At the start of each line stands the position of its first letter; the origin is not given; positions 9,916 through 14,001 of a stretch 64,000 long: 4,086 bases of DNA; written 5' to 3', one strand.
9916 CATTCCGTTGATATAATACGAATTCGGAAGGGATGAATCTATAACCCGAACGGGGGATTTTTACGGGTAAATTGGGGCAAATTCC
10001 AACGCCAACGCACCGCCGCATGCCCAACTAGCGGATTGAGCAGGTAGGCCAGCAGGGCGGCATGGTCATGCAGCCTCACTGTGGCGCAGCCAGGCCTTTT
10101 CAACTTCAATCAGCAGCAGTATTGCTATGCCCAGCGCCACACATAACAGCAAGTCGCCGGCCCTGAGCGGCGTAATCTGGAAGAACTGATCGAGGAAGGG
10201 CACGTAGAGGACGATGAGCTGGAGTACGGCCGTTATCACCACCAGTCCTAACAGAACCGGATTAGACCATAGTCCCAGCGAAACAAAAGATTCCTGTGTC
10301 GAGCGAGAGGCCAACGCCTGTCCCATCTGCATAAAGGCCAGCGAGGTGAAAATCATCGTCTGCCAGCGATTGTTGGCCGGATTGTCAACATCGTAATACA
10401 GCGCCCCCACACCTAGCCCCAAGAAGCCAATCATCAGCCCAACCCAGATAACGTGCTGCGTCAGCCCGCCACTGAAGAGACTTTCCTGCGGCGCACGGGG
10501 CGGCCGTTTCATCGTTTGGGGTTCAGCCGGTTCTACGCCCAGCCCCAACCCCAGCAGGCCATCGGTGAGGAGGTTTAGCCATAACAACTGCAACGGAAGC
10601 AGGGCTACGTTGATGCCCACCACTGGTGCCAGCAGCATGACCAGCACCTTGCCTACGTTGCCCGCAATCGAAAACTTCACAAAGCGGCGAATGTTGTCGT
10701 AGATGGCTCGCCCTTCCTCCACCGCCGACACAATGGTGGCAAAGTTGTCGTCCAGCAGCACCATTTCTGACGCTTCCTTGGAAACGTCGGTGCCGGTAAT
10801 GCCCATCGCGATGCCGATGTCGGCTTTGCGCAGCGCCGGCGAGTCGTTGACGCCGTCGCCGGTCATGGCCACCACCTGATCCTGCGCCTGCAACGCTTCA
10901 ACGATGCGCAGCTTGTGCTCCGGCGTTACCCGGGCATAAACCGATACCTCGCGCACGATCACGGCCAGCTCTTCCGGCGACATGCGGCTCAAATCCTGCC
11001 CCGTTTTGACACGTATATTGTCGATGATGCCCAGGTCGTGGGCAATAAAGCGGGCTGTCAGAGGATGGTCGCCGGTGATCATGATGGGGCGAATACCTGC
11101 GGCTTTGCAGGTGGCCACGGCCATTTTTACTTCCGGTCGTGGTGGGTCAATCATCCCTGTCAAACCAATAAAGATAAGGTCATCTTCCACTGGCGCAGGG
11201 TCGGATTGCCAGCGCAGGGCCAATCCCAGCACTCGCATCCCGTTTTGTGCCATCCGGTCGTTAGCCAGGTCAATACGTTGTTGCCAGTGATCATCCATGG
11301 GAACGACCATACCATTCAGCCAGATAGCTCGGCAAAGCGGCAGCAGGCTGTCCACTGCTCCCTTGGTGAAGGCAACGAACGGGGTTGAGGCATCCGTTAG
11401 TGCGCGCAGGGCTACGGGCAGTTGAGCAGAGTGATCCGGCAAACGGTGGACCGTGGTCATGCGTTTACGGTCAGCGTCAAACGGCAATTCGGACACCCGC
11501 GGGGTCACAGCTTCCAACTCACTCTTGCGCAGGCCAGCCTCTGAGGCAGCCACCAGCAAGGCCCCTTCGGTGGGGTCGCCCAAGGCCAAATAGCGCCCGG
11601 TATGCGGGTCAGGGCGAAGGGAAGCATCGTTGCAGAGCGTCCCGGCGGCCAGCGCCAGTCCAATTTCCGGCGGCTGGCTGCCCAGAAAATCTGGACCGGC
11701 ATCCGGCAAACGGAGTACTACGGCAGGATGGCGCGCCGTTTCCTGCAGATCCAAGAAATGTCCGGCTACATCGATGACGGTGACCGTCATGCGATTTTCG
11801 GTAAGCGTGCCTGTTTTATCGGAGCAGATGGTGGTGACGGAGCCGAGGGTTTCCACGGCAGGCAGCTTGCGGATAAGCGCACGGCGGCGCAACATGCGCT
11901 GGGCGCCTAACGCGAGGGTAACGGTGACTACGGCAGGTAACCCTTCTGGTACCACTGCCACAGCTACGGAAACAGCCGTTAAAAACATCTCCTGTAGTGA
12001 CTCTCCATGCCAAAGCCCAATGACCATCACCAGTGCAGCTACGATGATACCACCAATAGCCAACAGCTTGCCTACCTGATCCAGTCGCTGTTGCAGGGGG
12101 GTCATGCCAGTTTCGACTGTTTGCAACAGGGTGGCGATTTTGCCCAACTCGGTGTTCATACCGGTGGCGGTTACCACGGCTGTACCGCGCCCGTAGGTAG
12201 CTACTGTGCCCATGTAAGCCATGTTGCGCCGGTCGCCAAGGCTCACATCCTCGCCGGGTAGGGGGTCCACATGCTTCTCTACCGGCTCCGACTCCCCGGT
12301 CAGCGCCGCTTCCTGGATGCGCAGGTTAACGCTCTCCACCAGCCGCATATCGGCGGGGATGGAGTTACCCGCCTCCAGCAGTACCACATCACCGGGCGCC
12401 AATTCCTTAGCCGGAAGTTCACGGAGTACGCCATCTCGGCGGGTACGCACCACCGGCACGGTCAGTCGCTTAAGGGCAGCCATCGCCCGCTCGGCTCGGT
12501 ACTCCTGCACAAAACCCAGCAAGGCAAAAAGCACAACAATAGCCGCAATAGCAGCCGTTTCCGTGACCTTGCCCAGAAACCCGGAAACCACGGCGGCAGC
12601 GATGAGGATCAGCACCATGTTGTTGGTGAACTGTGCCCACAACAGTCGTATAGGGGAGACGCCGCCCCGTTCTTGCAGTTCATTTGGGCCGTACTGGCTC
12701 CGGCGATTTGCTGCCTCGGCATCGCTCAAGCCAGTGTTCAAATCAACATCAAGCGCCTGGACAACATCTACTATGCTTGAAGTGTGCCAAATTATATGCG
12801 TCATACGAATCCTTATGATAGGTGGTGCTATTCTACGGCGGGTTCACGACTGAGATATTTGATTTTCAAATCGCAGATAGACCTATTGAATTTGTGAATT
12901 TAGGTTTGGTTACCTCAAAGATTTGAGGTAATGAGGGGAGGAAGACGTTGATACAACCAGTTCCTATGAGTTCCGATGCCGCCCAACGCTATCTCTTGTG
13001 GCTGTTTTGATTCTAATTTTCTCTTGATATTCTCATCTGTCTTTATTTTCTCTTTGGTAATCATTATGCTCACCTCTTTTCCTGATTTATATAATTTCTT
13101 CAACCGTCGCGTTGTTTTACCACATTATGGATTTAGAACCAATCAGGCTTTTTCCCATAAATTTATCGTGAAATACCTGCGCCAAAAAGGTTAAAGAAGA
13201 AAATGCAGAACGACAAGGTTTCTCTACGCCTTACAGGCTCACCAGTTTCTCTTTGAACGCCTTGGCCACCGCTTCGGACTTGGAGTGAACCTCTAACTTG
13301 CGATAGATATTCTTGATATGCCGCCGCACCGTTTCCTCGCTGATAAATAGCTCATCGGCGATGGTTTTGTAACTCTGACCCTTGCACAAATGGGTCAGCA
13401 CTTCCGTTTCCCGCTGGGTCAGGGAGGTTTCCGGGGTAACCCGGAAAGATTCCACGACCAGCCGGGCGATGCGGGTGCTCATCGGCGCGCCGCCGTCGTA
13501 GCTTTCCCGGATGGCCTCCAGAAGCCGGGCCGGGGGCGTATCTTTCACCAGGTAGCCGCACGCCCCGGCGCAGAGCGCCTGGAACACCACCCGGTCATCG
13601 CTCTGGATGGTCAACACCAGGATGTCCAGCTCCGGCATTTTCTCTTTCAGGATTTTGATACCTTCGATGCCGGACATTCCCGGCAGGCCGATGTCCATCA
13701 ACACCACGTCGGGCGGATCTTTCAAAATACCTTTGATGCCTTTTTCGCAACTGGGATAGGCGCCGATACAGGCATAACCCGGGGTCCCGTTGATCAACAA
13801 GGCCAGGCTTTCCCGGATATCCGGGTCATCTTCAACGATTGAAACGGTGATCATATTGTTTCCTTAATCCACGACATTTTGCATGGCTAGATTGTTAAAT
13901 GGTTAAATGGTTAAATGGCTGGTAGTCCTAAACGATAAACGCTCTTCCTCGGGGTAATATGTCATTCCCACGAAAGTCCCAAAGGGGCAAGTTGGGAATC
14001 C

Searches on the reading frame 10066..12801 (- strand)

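Call 58: search_protein_families(library=pfam, proteins=[window:10066-12801:-], max_evalue=0.0001)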
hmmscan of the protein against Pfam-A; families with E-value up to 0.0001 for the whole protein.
window:10066-12801:- (911 aa): 5 families
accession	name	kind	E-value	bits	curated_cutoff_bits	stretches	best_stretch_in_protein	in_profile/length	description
PF00122.25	E1-E2_ATPase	-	8.3e-54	182.3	28.1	1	113-306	2-181/181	E1-E2 ATPase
PF00689.26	Cation_ATPase_C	-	6.4e-51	173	27.3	1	732-903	2-174/175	Cation transporting ATPase, C-terminus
PF13246.12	Cation_ATPase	-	7.8e-22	77.5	21.7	1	388-492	1-90/91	Cation transport ATPase (P-type)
PF00690.31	Cation_ATPase_N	-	1.1e-21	76.7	20.4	1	5-73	1-69/69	Cation transporter/ATPase, N-terminus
PF00702.32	Hydrolase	-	7.8e-18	66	26.4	1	543-661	86-191/191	haloacid dehalogenase-like hydrolase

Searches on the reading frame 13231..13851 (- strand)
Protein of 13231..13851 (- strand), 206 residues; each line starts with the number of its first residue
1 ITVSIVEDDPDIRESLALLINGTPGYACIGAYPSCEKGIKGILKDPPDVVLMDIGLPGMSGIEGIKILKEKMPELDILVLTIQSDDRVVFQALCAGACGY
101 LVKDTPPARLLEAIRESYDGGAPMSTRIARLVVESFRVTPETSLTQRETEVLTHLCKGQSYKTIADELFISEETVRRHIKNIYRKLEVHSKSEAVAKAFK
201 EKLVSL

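Call 90: search_protein_families(library=pfam, proteins=[window:13231-13851:-], max_evalue=0.0001)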
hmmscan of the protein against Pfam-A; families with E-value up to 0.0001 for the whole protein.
window:13231-13851:- (206 aa): 3 families
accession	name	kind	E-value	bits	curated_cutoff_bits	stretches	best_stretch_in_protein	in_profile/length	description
PF00072.30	Response_reg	-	4.1e-23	82.1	30.2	1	3-115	1-111/111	Response regulator receiver domain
PF00196.25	GerE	-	6e-21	74.3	23.5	1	143-197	2-56/57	Bacterial regulatory proteins, luxR family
PF04545.22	Sigma70_r4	-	1.3e-05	25.1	24.1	1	143-186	4-48/50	Sigma-70, region 4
